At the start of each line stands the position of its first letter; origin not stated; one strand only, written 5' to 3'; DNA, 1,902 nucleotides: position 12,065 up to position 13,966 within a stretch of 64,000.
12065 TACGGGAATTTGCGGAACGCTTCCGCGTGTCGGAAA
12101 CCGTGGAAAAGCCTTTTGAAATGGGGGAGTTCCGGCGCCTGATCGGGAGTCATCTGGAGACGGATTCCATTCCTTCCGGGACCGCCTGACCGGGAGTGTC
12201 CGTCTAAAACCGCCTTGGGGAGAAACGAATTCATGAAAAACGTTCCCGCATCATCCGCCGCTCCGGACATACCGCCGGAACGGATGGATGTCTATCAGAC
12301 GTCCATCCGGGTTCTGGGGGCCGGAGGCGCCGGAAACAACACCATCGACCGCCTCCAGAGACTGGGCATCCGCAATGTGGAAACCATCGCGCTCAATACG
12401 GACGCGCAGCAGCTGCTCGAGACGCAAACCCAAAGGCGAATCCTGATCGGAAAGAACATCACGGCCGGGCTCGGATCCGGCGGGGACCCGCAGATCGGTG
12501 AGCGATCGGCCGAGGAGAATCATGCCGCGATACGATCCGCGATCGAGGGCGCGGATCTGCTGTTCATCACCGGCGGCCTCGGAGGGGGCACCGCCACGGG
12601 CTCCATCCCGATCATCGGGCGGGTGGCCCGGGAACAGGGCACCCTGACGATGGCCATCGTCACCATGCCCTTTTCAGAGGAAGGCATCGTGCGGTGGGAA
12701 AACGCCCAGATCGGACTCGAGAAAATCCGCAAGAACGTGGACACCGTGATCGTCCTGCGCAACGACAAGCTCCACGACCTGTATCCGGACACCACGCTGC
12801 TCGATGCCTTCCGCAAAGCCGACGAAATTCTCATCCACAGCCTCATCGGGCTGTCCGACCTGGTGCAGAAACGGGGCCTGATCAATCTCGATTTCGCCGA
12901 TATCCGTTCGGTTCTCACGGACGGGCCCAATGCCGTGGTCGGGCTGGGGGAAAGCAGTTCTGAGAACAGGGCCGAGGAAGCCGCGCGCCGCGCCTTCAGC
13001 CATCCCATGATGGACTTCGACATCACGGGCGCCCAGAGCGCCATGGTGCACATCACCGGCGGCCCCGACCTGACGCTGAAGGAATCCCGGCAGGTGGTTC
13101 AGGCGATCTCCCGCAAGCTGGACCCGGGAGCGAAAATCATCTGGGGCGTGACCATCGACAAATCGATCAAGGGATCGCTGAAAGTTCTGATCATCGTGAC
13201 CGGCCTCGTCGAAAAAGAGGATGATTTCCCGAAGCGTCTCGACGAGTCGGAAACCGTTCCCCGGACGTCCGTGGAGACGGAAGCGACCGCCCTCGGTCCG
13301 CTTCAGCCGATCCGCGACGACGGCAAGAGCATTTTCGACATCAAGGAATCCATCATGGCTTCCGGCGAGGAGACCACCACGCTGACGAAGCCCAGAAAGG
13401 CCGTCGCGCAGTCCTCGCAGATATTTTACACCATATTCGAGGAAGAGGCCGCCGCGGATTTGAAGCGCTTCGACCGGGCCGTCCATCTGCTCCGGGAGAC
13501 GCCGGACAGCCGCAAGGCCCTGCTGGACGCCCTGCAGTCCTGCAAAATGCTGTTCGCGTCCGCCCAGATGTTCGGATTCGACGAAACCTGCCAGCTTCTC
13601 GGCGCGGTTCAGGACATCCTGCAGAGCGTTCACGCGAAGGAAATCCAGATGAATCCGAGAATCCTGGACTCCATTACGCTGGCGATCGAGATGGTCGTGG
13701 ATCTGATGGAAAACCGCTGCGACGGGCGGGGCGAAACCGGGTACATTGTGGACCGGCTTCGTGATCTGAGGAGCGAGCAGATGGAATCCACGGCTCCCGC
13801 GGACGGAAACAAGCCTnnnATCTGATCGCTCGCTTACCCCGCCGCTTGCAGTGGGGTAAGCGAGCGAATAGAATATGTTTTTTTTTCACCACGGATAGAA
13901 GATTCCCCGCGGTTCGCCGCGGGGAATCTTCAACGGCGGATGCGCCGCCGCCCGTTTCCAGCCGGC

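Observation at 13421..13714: C-terminal domain of the FtsZ-like protein aligns with CheA P1/HPt but has Lys at the phospho-His position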

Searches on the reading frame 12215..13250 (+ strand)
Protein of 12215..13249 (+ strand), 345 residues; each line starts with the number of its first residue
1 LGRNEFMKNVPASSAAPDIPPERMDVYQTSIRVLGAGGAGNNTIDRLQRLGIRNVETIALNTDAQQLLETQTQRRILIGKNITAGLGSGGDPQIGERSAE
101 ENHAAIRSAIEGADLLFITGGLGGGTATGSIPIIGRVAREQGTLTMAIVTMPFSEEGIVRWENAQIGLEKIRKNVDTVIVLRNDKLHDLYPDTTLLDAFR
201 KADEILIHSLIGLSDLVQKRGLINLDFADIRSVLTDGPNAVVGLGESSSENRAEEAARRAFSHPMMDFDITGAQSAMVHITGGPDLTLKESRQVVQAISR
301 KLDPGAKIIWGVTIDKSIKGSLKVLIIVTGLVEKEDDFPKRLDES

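Call 18: search_solved_structures(query=window:12215-13250:+, max_evalue=1e-20)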
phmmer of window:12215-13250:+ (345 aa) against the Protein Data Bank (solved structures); distinct sequences matched with E-value up to 1e-20: 49.
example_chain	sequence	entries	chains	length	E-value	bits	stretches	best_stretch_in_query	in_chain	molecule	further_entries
1w58_1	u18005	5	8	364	4e-101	341.7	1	27-333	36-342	CELL DIVISION PROTEIN FTSZ HOMOLOG 1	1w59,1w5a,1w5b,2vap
1fsz_A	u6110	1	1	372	4.3e-101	341.6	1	27-333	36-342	FTSZ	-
1w5e_A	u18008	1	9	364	7.3e-100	337.5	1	27-333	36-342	FTSZ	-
9v7v_A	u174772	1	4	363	1.4e-87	297.2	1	28-337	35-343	Cell division protein FtsZ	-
3wgj_A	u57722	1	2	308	7.1e-80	271.9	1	29-331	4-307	Cell division protein FtsZ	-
3vo8_A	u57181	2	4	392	2.2e-79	270.2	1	29-335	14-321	Cell division protein FtsZ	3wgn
4dxd_A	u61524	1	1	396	2.2e-79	270.2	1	29-335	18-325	Cell division protein FtsZ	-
4m8i_A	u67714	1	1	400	5.1e-79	269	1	29-336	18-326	Cell division protein FtsZ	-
7ohh_A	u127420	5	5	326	7e-79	268.6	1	27-331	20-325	Cell division protein FtsZ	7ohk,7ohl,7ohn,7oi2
7ojz_A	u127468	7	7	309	8.1e-79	268.4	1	29-331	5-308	Cell division protein FtsZ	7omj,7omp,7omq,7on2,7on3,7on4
6rvm_A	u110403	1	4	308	8.7e-79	268.3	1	29-331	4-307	Cell division protein FtsZ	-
6rvn_A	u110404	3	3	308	9.2e-79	268.2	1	29-330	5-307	Cell division protein FtsZ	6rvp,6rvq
3vo9_A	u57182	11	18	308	1.1e-78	267.9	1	29-331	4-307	Cell division protein FtsZ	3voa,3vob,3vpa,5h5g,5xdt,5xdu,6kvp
6yd1_A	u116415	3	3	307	1.3e-78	267.7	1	29-330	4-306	Cell division protein FtsZ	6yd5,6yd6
5mn4_A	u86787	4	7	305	1.8e-78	267.2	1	30-331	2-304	Cell division protein FtsZ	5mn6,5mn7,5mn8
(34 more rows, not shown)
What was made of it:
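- Closest known: FtsZ. Different: It scores higher against M. jannaschii FtsZ1 than against any bacterial FtsZ in the PDB (call 18).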

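Call 63: find_homologous_proteins(query=window:12215-13249:+, max_evalue=1e-40)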
Query window:12215-13249:+ (345 aa): 7909 proteins with E <= 1e-40 among 8000 candidates; the best 120 are listed.
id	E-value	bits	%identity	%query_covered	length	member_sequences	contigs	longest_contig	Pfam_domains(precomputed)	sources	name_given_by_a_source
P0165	1.1e-207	707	97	98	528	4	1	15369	PF00091.32,PF12327.14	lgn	-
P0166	2.1e-206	702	96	98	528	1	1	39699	PF00091.32,PF12327.14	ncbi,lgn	-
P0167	1.2e-203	693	95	98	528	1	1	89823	PF00091.32,PF12327.14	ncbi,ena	-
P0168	1.0e-195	667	91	98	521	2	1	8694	PF00091.32,PF12327.14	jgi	jgi:cell division protein FtsZ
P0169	3.5e-192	656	89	98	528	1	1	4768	PF00091.32,PF12327.14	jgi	jgi:cell division protein FtsZ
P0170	5.5e-162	557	76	97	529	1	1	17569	PF00091.32,PF12327.14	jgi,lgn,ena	-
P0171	2.3e-158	545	72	98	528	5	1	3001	PF00091.32,PF12327.14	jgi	jgi:cell division protein FtsZ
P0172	1.2e-156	539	72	98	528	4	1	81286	PF00091.32,PF12327.14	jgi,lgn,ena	-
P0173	6.4e-156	537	70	99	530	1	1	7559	PF00091.32,PF12327.14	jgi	jgi:cell division protein FtsZ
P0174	8.9e-154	530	75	94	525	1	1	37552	PF00091.32,PF12327.14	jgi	jgi:cell division protein FtsZ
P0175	8.4e-143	493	68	92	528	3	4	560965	PF00091.32,PF12327.14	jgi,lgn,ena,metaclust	metaclust:\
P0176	4.3e-142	491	68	92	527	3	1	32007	PF00091.32,PF12327.14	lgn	-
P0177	1.1e-138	480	66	92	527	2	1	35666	PF00091.32,PF12327.14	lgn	-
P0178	6.5e-138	477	64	94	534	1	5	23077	PF00091.32,PF12327.14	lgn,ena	-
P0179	2.8e-137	475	64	92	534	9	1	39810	PF00091.32,PF12327.14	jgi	jgi:cell division protein FtsZ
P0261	6.4e-115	402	53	99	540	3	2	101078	PF00091.32,PF12327.14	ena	-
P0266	3.9e-112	393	57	88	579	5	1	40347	PF00091.32,PF12327.14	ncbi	-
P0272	1.1e-110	388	55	89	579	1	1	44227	PF00091.32,PF12327.14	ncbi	-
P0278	8.9e-109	382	55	90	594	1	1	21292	PF00091.32,PF12327.14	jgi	jgi:cell division protein FtsZ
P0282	4.5e-108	379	51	94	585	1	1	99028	PF00091.32,PF12327.14,PF01627.29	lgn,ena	-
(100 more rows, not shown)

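Call 65: find_encoding_contigs(protein=P0272, flank=10000, max_places=2)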
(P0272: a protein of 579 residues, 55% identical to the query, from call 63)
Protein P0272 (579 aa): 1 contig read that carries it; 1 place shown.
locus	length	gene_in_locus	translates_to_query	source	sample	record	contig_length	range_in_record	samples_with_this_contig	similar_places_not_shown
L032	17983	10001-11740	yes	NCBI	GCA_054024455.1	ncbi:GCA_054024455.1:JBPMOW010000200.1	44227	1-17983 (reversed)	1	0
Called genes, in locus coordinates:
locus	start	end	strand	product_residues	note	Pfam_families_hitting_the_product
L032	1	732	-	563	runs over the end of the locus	PF00749:tRNA-synt_1c, PF03950:tRNA-synt_1c_C, PF20974:tRNA-synt_1c_C2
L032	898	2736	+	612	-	PF07885:Ion_trans_2, PF02254:TrkA_N, PF02080:TrkA_C (weak), PF00072:Response_reg, PF01627:Hpt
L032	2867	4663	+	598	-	PF13145:Rotamase_2, PF13616:Rotamase_3, PF00639:Rotamase, PF13145:Rotamase_2, PF13616:Rotamase_3 (weak), PF00639:Rotamase (weak)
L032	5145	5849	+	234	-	PF00072:Response_reg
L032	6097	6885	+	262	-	PF00142:Fer4_NifH (weak), PF01656:CbiA, PF02374:ArsA_ATPase, PF06564:CBP_BcsQ, PF09140:MipZ, PF10609:ParA, PF13614:AAA_31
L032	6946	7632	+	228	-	PF01464:SLT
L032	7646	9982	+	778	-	-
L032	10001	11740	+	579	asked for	PF00091:Tubulin, PF12327:FtsZ_C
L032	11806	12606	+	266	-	-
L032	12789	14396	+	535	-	PF01401:Peptidase_M2, PF02074:Peptidase_M32 (faint), PF01432:Peptidase_M3, PF01401:Peptidase_M2, PF01432:Peptidase_M3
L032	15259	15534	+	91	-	PF00166:Cpn10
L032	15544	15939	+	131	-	PF02579:Nitro_FeMo-Co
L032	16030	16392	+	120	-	PF02579:Nitro_FeMo-Co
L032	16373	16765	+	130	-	PF01980:TrmO_N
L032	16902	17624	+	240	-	PF23023:Anti-Pycsar_Apyc1, PF00753:Lactamase_B, PF12706:Lactamase_B_2 (weak)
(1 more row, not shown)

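Call 66: find_encoding_contigs(protein=P0266, flank=10000, max_places=2)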
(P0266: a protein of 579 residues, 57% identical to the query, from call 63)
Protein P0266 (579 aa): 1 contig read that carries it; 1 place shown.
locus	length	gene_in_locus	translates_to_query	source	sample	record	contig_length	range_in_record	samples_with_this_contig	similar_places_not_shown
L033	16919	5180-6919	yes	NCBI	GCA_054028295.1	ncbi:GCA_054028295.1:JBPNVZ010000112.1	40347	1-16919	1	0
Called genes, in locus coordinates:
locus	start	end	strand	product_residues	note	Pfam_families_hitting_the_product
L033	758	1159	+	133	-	PF00072:Response_reg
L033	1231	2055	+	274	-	PF00142:Fer4_NifH (weak), PF01656:CbiA, PF02374:ArsA_ATPase, PF06564:CBP_BcsQ, PF09140:MipZ, PF10609:ParA, PF13614:AAA_31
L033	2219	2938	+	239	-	PF01464:SLT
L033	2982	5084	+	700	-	-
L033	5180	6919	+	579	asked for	PF00091:Tubulin, PF12327:FtsZ_C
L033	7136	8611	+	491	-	-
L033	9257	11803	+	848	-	PF11897:DUF3417, PF00343:Phosphorylase, PF28476:GlgP_C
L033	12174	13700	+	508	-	PF00221:Lyase_aromatic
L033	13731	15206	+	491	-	PF00478:IMPDH, PF03060:NMO (faint), PF00571:CBS, PF01070:FMN_dh (weak), PF00977:His_biosynth (faint), PF01207:Dus (faint)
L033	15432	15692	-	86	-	PF01649:Ribosomal_S20p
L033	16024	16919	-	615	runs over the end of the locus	PF02129:Peptidase_S15, PF00561:Abhydrolase_1, PF12146:Hydrolase_4 (weak), PF12697:Abhydrolase_6 (weak), PF00326:Peptidase_S9 (weak), PF08530:PepX_C, PF13860:FlgD_ig, PF18962:Por_Secre_tail (weak)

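Call 67: find_encoding_contigs(protein=P0278, flank=10000, max_places=2)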
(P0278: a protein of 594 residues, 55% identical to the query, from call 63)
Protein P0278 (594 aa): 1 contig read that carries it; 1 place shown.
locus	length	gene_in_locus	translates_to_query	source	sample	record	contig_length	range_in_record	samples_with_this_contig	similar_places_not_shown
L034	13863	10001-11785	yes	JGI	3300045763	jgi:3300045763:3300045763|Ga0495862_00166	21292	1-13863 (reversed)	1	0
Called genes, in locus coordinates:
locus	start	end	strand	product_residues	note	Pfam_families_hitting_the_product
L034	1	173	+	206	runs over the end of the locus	PF00072:Response_reg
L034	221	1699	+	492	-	PF08448:PAS_4, PF00512:HisKA, PF02518:HATPase_c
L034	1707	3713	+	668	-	PF00072:Response_reg, PF00989:PAS, PF13188:PAS_8, PF08448:PAS_4, PF13426:PAS_9, PF00989:PAS, PF08448:PAS_4, PF13426:PAS_9, +5 more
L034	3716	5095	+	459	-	PF00072:Response_reg, PF00158:Sigma54_activat, PF14532:Sigma54_activ_2, PF07728:AAA_5 (weak), PF25601:AAA_lid_14, PF02954:HTH_8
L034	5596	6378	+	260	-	PF00142:Fer4_NifH (faint), PF01656:CbiA, PF02374:ArsA_ATPase (weak), PF06564:CBP_BcsQ, PF09140:MipZ, PF10609:ParA, PF13614:AAA_31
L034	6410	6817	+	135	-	PF00072:Response_reg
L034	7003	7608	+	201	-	PF01464:SLT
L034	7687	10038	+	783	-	PF01627:Hpt (faint)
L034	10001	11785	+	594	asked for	PF00091:Tubulin, PF12327:FtsZ_C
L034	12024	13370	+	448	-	-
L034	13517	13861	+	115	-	?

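Call 74: find_encoding_contigs(protein=P0261, flank=10000, max_places=1)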
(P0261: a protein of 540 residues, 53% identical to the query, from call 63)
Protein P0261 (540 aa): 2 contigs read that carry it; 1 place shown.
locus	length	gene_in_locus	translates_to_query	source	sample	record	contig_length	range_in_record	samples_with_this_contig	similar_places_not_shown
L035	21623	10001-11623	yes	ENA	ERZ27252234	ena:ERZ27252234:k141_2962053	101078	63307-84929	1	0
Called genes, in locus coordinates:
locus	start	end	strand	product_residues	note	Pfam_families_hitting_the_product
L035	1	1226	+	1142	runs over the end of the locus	PF02811:PHP, PF07733:DNA_pol3_alpha, PF17657:DNA_pol3_finger, PF14579:HHH_6, PF01336:tRNA_anti-codon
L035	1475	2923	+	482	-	PF02347:GDC-P, PF00266:Aminotran_5 (weak), PF21478:GcvP2_C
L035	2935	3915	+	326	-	PF00072:Response_reg, PF00990:GGDEF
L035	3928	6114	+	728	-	PF00672:HAMP (faint), PF00989:PAS (weak), PF08448:PAS_4 (weak), PF13426:PAS_9 (weak), PF00512:HisKA, PF02518:HATPase_c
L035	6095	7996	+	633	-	PF00072:Response_reg, PF13426:PAS_9 (faint), PF00989:PAS, PF08448:PAS_4, PF08447:PAS_3, PF00989:PAS, PF00512:HisKA, PF02518:HATPase_c, +1 more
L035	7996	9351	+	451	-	PF00072:Response_reg, PF00158:Sigma54_activat, PF14532:Sigma54_activ_2, PF00004:AAA (weak), PF07724:AAA_2 (faint), PF07728:AAA_5, PF25601:AAA_lid_14, PF02954:HTH_8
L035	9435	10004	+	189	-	PF00072:Response_reg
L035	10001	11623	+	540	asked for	PF00091:Tubulin, PF12327:FtsZ_C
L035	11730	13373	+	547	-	PF01565:FAD_binding_4, PF02913:FAD-oxidase_C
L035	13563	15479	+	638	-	PF07973:tRNA_SAD, PF00587:tRNA-synt_2b, PF03129:HGTP_anticodon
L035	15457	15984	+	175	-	PF05198:IF3_N, PF00707:IF3_C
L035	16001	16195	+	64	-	PF01632:Ribosomal_L35p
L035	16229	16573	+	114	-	PF00453:Ribosomal_L20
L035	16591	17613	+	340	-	PF02912:Phe_tRNA-synt_N, PF01409:tRNA-synt_2d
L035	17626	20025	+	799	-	PF01588:tRNA_bind, PF03483:B3_4, PF03484:B5, PF17759:tRNA_synthFbeta, PF03147:FDX-ACB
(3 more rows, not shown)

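Call 75: find_encoding_contigs(protein=P0282, flank=10000, max_places=1)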
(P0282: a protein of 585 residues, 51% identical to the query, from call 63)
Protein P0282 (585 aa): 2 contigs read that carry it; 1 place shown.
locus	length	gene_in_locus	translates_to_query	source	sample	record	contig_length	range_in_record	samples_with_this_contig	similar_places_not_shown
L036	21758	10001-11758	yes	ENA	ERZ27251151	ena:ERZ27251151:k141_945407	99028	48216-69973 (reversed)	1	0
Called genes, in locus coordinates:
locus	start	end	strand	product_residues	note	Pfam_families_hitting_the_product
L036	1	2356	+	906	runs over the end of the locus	PF00330:Aconitase, PF00694:Aconitase_C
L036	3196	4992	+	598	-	PF13145:Rotamase_2, PF13616:Rotamase_3, PF00639:Rotamase, PF13616:Rotamase_3 (weak), PF13145:Rotamase_2, PF00639:Rotamase (weak)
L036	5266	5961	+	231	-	PF00072:Response_reg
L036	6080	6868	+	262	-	PF00142:Fer4_NifH (weak), PF01656:CbiA, PF02374:ArsA_ATPase, PF06564:CBP_BcsQ, PF09140:MipZ, PF10609:ParA, PF13614:AAA_31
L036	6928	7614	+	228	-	PF01464:SLT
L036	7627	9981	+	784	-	-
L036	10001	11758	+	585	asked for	PF00091:Tubulin, PF01627:Hpt (faint), PF12327:FtsZ_C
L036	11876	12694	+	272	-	-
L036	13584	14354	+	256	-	PF01432:Peptidase_M3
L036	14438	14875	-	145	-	-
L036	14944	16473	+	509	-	PF00072:Response_reg, PF00989:PAS, PF08448:PAS_4 (weak), PF13426:PAS_9, PF00512:HisKA, PF02518:HATPase_c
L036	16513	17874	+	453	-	PF00072:Response_reg, PF00158:Sigma54_activat, PF14532:Sigma54_activ_2, PF07728:AAA_5, PF25601:AAA_lid_14, PF02954:HTH_8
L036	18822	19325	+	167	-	PF00072:Response_reg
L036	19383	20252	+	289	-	PF00158:Sigma54_activat, PF14532:Sigma54_activ_2, PF25601:AAA_lid_14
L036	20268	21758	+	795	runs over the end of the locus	PF02706:Wzz (faint), PF13807:GNVR, PF00009:GTP_EFTU (faint), PF01656:CbiA, PF09140:MipZ (weak), PF10609:ParA, PF13614:AAA_31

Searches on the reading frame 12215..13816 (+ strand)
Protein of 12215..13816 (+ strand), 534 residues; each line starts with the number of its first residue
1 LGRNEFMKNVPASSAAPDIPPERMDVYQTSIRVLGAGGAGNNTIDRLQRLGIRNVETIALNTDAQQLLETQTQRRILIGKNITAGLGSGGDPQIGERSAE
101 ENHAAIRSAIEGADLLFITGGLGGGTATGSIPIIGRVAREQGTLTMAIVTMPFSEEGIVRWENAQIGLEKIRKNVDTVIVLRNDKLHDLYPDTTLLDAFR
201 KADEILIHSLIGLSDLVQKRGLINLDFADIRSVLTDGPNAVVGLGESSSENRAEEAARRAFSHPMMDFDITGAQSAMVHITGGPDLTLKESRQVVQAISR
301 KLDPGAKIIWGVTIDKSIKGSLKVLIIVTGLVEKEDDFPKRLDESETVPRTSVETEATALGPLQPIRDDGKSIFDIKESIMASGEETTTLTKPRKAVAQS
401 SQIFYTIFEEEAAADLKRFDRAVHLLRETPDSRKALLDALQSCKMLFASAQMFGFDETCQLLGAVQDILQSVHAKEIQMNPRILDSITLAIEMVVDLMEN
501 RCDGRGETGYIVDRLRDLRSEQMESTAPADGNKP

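Call 3: search_protein_families(library=pfam, proteins=[window:12215-13816:+], max_evalue=10)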
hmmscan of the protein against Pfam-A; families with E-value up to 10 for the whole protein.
window:12215-13816:+ (534 aa): 5 families
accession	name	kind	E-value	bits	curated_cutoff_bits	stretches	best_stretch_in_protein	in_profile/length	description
PF00091.31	Tubulin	-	1.9e-42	146.1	33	1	31-190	2-189/190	Tubulin/FtsZ family, GTPase domain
PF12327.13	FtsZ_C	-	1.9e-30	105.5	27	1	240-331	3-94/95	FtsZ family, C-terminal domain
PF01262.27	AlaDh_PNT_C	-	0.0087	15.9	23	1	26-118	26-98/214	Alanine dehydrogenase/PNT, C-terminal domain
PF08294.17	TIM21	-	0.079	13.3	24.1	1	399-441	21-65/145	TIM21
PF01627.28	Hpt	-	0.11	13.2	24.6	1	405-494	3-81/84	Hpt domain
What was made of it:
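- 12305..13207 (+): FtsZ GTPase core (Tubulin domain residues 31-190, FtsZ_C residues 240-331). It scores better against archaeal FtsZ1 than against any bacterial FtsZ in the PDB. T4 loop reads GGGTATG; T7 loop reads NLDFAD. Pfam domains (call 3).
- On FtsZ (TIGR00065): Pfam Tubulin E 1.9e-42 and FtsZ_C E 1.9e-30 (call 3).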

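Call 4: search_protein_families(library=ncbifam, proteins=[window:12215-13816:+], max_evalue=10)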
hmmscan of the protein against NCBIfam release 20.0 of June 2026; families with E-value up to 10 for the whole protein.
window:12215-13816:+ (534 aa): 5 families
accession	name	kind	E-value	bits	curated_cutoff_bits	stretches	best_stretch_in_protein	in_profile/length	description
TIGR00065.1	ftsZ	equivalog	4.2e-110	368.4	295.2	1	26-340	15-333/353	cell division protein FtsZ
NF041336.1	CheA_Halo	equivalog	1.2e-05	24.2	950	1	408-522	8-125/666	chemotaxis protein CheA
TIGR01809.1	Shik-DH-AROM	equivalog_domain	0.025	13.7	196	1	28-79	125-177/282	shikimate dehydrogenase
NF001314.0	PRK00258.2-2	equivalog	0.053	12.5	248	1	24-78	121-175/290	shikimate dehydrogenase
NF006395.0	PRK08644.1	equivalog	0.1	12.2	159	1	26-58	28-60/215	sulfur carrier protein ThiS adenylyltransferase ThiF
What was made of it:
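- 12215..13819 (+): Complete FtsZ~pseudo-HPt ORF (534 aa from TTG 12215). ATG 12233, preceded by GGGGAG, is the likely start (528 aa). TIGR00065 ftsZ scores 368 bits (call 4).
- On FtsZ (TIGR00065): 368.4 bits against a cut-off of 295.2 (call 4).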

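Call 82: predict_structure(alignment_id=A5)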
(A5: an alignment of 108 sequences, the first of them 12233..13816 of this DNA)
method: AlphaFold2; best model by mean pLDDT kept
length: 528 residues; sequences in the alignment: 108
mean_pLDDT: 82.2   pTM: 0.59
mean pLDDT of the five models: 82.2, 81.7, 80.5, 80.2, 80.0
residues with pLDDT >= 90: 298; 70-90: 128; 50-70: 26; < 50: 76
segments of 3 or more residues with pLDDT < 50: 1-9, 333-371, 376-391, 522-528
pLDDT, mean of each block of 10 residues (from residue 1): 45 58 91 93 88 97 95 94 93 97 95 95 98 95 88 85 96 91 88 86 87 73 89 90 93 90 88 92 93 92 90 91 78 41 34 33 39 44 34 69 90 95 93 96 91 96 94 93 94 85 89 83 44
secondary structure, 60 per line:
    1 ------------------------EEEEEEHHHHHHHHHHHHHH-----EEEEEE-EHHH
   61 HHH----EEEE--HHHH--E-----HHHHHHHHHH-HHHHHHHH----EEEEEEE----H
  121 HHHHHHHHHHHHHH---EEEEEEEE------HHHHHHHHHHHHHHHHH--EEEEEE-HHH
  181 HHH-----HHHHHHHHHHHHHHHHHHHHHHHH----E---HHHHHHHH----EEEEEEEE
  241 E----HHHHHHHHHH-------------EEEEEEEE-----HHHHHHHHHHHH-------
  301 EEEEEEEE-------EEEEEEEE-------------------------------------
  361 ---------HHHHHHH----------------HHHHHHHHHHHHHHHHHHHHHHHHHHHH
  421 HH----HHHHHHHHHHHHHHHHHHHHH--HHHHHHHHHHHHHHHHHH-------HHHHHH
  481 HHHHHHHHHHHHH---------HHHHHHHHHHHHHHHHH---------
elements in order: E25-30 H31-44 E50-55 H58-63 E68-71 H74-77 H86-95 H97-104 E109-115 H120-134 E138-145 H152-168 E171-176 H178-183 H189-212 H221-228 E233-241 H246-255 E269-276 H282-293 E301-308 E316-323 H370-376 H393-422 H427-447 H450-467 H475-493 H503-519
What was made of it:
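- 12305..13207 (+): AF2 pLDDT is about 90 (call 82).
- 13208..13423 (+): Disordered C-terminal linker (residues ~332-403). AF2 pLDDT below 50 (call 82).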
